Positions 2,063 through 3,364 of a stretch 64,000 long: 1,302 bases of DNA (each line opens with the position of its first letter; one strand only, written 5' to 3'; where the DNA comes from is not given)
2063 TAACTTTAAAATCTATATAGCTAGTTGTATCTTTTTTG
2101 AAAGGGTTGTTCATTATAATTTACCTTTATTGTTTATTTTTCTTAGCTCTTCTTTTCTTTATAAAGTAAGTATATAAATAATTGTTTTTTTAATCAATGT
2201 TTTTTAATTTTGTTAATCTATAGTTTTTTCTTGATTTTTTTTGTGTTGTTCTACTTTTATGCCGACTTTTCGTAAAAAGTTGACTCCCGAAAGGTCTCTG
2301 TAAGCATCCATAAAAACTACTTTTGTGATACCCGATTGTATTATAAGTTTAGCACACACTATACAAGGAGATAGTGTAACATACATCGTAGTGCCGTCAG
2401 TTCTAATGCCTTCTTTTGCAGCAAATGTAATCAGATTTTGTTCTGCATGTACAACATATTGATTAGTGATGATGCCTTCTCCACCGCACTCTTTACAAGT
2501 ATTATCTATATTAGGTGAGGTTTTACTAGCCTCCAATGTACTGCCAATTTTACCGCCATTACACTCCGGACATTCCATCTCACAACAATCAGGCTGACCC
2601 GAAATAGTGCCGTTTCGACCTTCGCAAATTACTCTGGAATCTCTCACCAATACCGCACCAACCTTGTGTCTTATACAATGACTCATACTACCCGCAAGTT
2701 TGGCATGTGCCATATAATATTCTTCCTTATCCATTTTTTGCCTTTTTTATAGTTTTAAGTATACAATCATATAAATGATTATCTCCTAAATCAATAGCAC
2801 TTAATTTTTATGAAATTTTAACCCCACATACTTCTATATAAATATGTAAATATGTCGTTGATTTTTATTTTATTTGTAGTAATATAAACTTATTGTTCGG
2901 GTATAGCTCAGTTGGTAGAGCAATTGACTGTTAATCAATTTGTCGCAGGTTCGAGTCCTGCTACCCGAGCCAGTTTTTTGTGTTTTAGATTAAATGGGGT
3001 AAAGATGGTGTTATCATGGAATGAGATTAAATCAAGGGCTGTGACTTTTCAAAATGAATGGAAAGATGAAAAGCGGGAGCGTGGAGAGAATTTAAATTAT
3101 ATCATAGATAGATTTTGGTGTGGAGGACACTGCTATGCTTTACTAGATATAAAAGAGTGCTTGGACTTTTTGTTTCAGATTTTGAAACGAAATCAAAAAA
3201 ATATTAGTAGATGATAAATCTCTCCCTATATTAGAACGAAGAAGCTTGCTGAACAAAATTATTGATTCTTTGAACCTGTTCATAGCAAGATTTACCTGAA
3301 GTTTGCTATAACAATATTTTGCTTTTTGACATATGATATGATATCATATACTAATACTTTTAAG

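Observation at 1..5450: Composite anti-phage defense island around tRNA-Asn: type II RM (HNH nuclease, HTH controller, methyltransferase), dCMP deaminase, and a GmrSD-type type IV restriction enzyme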

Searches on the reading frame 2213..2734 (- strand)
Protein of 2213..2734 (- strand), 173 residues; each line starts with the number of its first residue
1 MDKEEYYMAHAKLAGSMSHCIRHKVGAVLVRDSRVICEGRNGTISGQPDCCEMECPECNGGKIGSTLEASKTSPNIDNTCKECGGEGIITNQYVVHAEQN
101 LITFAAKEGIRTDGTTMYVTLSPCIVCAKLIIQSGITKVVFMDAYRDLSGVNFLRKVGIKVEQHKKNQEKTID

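Call 4: search_protein_families(library=pfam, proteins=[window:2213-2734:-], max_evalue=0.01)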
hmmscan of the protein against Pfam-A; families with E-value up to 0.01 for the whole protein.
window:2213-2734:- (173 aa): 8 families
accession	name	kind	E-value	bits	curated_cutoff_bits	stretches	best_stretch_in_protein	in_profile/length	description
PF00383.29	dCMP_cyt_deam_1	-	2.6e-24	85.5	25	1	1-142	1-101/102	Cytidine and deoxycytidylate deaminase zinc-binding region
PF14437.12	MafB19-deam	-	8.5e-19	68.3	27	1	1-167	1-126/142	MafB19-like deaminase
PF14439.12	Bd3614-deam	-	5.6e-06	26.8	38.5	1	93-136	33-79/113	Bd3614-like deaminase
PF18750.7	SNAD4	-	0.00027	21.4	27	1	86-132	22-72/130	Secreted Novel AID/APOBEC-like Deaminase 4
PF08210.17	APOBEC_N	-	0.00046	20.7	25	1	86-133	36-87/170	APOBEC-like N-terminal domain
PF24042.1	DUF7351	-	0.0025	18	31.2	1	55-116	69-133/177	Domain of unknown function (DUF7351)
PF18778.7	NAD1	-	0.0027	18.3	27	1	86-132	40-91/175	Novel AID APOBEC clade 1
PF18772.7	APOBEC2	-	0.0051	17.3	26.8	1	86-133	40-91/175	APOBEC2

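Call 5: search_protein_families(library=padloc, proteins=[window:2213-2734:-], max_evalue=0.01)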
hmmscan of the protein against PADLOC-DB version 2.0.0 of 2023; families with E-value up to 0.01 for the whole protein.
window:2213-2734:- (173 aa): 1 family
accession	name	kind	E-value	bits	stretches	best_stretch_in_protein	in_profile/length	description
PDLC02373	dCTPase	-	1.2e-28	98.4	1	3-150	343-494/630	-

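Call 6: search_protein_families(library=ncbifam, proteins=[window:2213-2734:-], max_evalue=0.01)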
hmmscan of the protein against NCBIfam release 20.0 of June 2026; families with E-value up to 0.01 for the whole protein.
window:2213-2734:- (173 aa): 6 families
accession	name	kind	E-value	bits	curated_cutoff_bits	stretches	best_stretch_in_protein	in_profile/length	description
TIGR02571.1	ComEB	equivalog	2.8e-27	95.5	219.45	2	76-168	53-142/151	ComE operon protein 2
NF041025.1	antiphage_deaminase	equivalog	3.7e-24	85.4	400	2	93-167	336-410/437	anti-phage dCTP deaminase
NF008113.2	PRK10860.1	equivalog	5.1e-12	45.9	150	2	111-142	73-104/165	tRNA adenosine(34) deaminase TadA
TIGR00326.1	eubact_ribD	equivalog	3.2e-09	36.5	156.35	1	87-168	35-123/343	bifunctional diaminohydroxyphosphoribosylaminopyrimidine deaminase/5-amino-6-(5-phosphoribosylamino)uracil reductase RibD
NF008052.0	PRK10786.1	equivalog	3.9e-06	25.8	500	1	80-162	29-123/367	bifunctional diaminohydroxyphosphoribosylaminopyrimidine deaminase/5-amino-6-(5-phosphoribosylamino)uracil reductase RibD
NF047912.1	ECs_2282_CxxC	subfamily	0.0066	16.3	37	0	52-97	2-45/60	ECs_2282 family putative zinc-binding protein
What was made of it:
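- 2213..2734 (-): Single-domain dCMP deaminase with native composition and a CxxC...CxxC insertion at residues 50-87. A housekeeping gene, not defence cargo. NF041025 scores 85 bits against a cut-off of 400 (call 6).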

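Call 14: find_encoding_contigs(protein=window:2213-2734:-, flank=10000)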
Protein window:2213-2734:- (173 aa): 1 contig read that carries it; 1 place shown.
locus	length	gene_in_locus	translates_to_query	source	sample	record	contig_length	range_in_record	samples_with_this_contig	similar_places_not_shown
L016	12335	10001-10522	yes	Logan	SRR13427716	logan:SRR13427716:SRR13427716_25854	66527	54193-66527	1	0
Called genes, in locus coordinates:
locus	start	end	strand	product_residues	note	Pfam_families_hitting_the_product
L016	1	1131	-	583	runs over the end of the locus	PF01368:DHH, PF02272:DHHA1, PF17768:RecJ_OB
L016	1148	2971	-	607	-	PF02518:HATPase_c (weak), PF13589:HATPase_c_3, PF01119:DNA_mis_repair, PF08676:MutL_C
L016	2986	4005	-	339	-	PF01171:ATP_bind_3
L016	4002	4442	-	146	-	-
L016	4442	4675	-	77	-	-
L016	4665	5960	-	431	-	PF00587:tRNA-synt_2b, PF03129:HGTP_anticodon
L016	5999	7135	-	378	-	PF01699:Na_Ca_ex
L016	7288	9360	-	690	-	PF03235:GmrSD_N, PF07510:GmrSD_C, PF18899:DUF5655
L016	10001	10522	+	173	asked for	PF00383:dCMP_cyt_deam_1, PF14437:MafB19-deam, PF14439:Bd3614-deam (weak)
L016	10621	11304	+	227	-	PF05315:ICEA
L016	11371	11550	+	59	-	PF01381:HTH_3 (weak), PF12844:HTH_19, PF13443:HTH_26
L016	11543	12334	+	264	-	?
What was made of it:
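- The 66.5-kb Logan contig L016 runs through the region without a break, which would be unexpected if a 2.3-kb exact repeat existed in that sample (call 14).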

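Call 32: search_solved_structures(query=window:2213-2731:-, max_evalue=0.00001)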
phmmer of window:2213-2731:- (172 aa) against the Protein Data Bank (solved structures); distinct sequences matched with E-value up to 0.00001: 13.
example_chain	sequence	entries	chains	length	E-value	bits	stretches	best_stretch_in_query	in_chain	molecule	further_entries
4p9c_A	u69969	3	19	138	9.5e-25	91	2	88-162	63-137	Deoxycytidylate deaminase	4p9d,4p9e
1vq2_A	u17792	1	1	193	1.5e-21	80.7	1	91-167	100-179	DEOXYCYTIDYLATE DEAMINASE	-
2hvv_A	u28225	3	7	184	7.9e-20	75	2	93-146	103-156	deoxycytidylate deaminase | Putative deoxycytidylate deaminase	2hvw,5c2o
7fh4_A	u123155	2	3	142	1.2e-12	51.7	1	90-149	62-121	CMP/dCMP-type deaminase domain-containing protein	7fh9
2w4l_A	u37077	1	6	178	4.3e-11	46.6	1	91-148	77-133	DEOXYCYTIDYLATE DEAMINASE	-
9hfq_A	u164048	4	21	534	8.9e-09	39.1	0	87-142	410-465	Cytidine and dCMP deaminase domain-containing protein 1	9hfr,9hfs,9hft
1z3a_A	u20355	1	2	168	6.1e-08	36.3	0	109-141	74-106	tRNA-specific adenosine deaminase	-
3ocq_A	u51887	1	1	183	7.8e-08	36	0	109-141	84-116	Putative Cytosine/adenosine deaminase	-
6vpc_E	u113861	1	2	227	3.7e-07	33.8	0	109-141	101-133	t-RNA adenine deaminase A v8e (TadA-8e)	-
2b3j_A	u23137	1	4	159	1.2e-06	32.1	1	91-140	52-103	tRNA adenosine deaminase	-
8e2q_A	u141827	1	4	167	2.5e-06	31.1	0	107-141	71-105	tRNA-specific adenosine deaminase 1.17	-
8e2p_A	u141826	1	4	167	3.1e-06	30.8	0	109-141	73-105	tRNA-specific adenosine deaminase 8.20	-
7cph_A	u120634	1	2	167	5.6e-06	29.9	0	92-141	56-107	tRNA-specific adenosine deaminase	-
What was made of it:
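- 2213..2734 (-): PDB matches are dCMP deaminases: 4p9c 1e-24, T4 1vq2, 2hvv (call 32).
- On dCMP deaminase (CDA fold): PDB matches are dCMP deaminases (call 32).
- The nearest solved structures are ordinary dCMP deaminases (call 32).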

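Call 50: search_protein_families(library=phrogs, proteins=[window:2213-2734:-], max_evalue=0.01)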
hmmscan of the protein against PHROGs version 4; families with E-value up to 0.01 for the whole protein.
window:2213-2734:- (173 aa): 8 families
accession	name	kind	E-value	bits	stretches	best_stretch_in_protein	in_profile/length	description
phrog_174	-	DNA, RNA and nucleotide metabolism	6.1e-51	175.2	1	1-168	114-251/384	dCMP deaminase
phrog_2369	-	DNA, RNA and nucleotide metabolism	2.5e-21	77.7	1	4-150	6-132/195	dCMP deaminase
phrog_20648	-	DNA, RNA and nucleotide metabolism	5.2e-19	69.6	1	72-168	48-144/311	dCMP deaminase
phrog_9198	-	unknown function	1e-11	45.3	1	88-147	379-439/531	-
phrog_8118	-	unknown function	7.2e-10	39.1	1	92-149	475-533/577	-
phrog_18355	-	DNA, RNA and nucleotide metabolism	1.2e-07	32.7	1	95-142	3-48/52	deoxycytidinylate deaminase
phrog_20806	-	DNA, RNA and nucleotide metabolism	2.6e-07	31.9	1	94-145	16-65/97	deoxycytidinylate deaminase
phrog_22830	-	unknown function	0.0018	18.7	1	117-162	239-284/289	-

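Call 85: search_dna_similar(query=window:2213-2731:-, collection=phages, mode=protein, max_rows=8)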
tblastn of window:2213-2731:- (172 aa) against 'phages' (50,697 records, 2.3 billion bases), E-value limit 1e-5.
Records with a match: 3027; places in all: 3028; records where one place covers at least 80% of the query: 2845.
Best place of each record, by identity: 60-80% 4; <60% 3023.
By first word of the organism name: Escherichia 662; Mycobacterium 492; Klebsiella 225; Streptomyces 212; Pseudomonas 204; Salmonella 201; Gordonia 143; Acinetobacter 99; Shigella 89; Aeromonas 78; and 82 more.
By host as written in the record: Mycobacterium smegmatis mc2 155 343; Escherichia coli 277; - 253; Mycobacterium smegmatis mc#155 86; Gordonia rubripertincta NRRL B-16540 65; Klebsiella pneumoniae 64; Pseudomonas aeruginosa 56; Gordonia terrae 3612 54; and 620 more.
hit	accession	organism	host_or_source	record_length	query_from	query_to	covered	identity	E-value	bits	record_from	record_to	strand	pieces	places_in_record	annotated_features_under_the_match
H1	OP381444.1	Clostridium phage P21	Clostridium perfringens ZWCP 21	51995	1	164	95%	40.2%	8e-26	108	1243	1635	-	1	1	tadA: tRNA-specific adenosine deaminase | hypothetical protein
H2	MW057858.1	Providencia phage PSTCR6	Providencia stuartii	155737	2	172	99%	38.3%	7e-22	97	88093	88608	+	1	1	dCMP deaminase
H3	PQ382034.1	Acinetobacter phage vB_AbaSI_3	Acinetobacter baumannii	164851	2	172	99%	38.2%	5e-24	102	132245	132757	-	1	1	deoxycytidylate deaminase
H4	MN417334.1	Clostridium phage CPAS-15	Clostridium perfringens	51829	1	164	95%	39.6%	5e-24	103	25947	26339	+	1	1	cytidine and deoxycytidylate deaminase zinc-binding region protein | hypothetical protein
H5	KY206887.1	Clostridium phage Clo-PEP-1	Clostridium perfringens i-1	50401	1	164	95%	39.6%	6e-24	102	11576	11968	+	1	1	comE operon protein | hypothetical protein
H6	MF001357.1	Clostridium phage CP3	Clostridium perfringens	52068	1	164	95%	39.6%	6e-24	102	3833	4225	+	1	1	dCMP deaminase | hypothetical protein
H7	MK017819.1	Clostridium phage CPD4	Clostridium perfringens ATCC 13124; ...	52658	1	164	95%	39.6%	6e-24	102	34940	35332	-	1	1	hypothetical protein | dCMP deaminase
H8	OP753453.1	Clostridium phage E1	Clostridium perfringens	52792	1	164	95%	39.6%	6e-24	102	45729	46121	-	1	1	diaminohydroxyphosphoribosylaminopyrimidine deaminase/ ... | hypothetical protein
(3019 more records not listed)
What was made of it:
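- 2213..2734 (-): At most 40% identical to phage homologues (call 85).
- It is at most 40% identical to phage enzymes (call 85).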

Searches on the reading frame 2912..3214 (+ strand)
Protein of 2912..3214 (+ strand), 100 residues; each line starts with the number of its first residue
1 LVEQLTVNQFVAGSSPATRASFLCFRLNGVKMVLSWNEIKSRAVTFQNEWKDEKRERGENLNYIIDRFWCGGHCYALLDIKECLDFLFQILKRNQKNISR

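Call 4: search_protein_families(library=pfam, proteins=[window:2912-3214:+], max_evalue=0.01)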
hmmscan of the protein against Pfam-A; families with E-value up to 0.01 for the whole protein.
window:2912-3214:+ (100 aa): 0 families
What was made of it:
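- On MmeI-family type IIL enzymes: The frame ends at 3214 and there is no Pfam hit (call 4).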

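Call 5: search_protein_families(library=padloc, proteins=[window:2912-3214:+], max_evalue=0.01)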
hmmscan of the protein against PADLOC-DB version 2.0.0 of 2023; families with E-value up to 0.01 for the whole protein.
window:2912-3214:+ (100 aa): 0 families

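Call 6: search_protein_families(library=ncbifam, proteins=[window:2912-3214:+], max_evalue=0.01)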
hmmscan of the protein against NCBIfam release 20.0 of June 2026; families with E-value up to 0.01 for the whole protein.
window:2912-3214:+ (100 aa): 0 families

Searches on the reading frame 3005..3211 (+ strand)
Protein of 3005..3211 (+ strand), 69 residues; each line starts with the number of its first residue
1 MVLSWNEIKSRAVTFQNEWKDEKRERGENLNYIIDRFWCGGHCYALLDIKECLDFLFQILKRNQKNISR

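Call 22: search_solved_structures(query=window:3005-3211:+, max_evalue=10, show_alignments=3)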
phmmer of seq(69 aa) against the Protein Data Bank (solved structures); distinct sequences matched with E-value up to 10: 5.
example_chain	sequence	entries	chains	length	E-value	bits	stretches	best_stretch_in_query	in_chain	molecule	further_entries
5hr4_C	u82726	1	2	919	0.0017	21.8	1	1-38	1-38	MmeI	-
8j8q_C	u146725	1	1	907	0.023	18.2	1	36-67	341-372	CTR9-like protein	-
8j8p_C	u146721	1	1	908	0.023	18.2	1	36-67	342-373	CTR9-like protein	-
7dkh_A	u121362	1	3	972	0.031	17.8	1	36-67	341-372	RNA polymerase-associated protein CTR9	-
2zvf_A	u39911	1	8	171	0.38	14.3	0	14-39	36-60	Alanyl-tRNA synthetase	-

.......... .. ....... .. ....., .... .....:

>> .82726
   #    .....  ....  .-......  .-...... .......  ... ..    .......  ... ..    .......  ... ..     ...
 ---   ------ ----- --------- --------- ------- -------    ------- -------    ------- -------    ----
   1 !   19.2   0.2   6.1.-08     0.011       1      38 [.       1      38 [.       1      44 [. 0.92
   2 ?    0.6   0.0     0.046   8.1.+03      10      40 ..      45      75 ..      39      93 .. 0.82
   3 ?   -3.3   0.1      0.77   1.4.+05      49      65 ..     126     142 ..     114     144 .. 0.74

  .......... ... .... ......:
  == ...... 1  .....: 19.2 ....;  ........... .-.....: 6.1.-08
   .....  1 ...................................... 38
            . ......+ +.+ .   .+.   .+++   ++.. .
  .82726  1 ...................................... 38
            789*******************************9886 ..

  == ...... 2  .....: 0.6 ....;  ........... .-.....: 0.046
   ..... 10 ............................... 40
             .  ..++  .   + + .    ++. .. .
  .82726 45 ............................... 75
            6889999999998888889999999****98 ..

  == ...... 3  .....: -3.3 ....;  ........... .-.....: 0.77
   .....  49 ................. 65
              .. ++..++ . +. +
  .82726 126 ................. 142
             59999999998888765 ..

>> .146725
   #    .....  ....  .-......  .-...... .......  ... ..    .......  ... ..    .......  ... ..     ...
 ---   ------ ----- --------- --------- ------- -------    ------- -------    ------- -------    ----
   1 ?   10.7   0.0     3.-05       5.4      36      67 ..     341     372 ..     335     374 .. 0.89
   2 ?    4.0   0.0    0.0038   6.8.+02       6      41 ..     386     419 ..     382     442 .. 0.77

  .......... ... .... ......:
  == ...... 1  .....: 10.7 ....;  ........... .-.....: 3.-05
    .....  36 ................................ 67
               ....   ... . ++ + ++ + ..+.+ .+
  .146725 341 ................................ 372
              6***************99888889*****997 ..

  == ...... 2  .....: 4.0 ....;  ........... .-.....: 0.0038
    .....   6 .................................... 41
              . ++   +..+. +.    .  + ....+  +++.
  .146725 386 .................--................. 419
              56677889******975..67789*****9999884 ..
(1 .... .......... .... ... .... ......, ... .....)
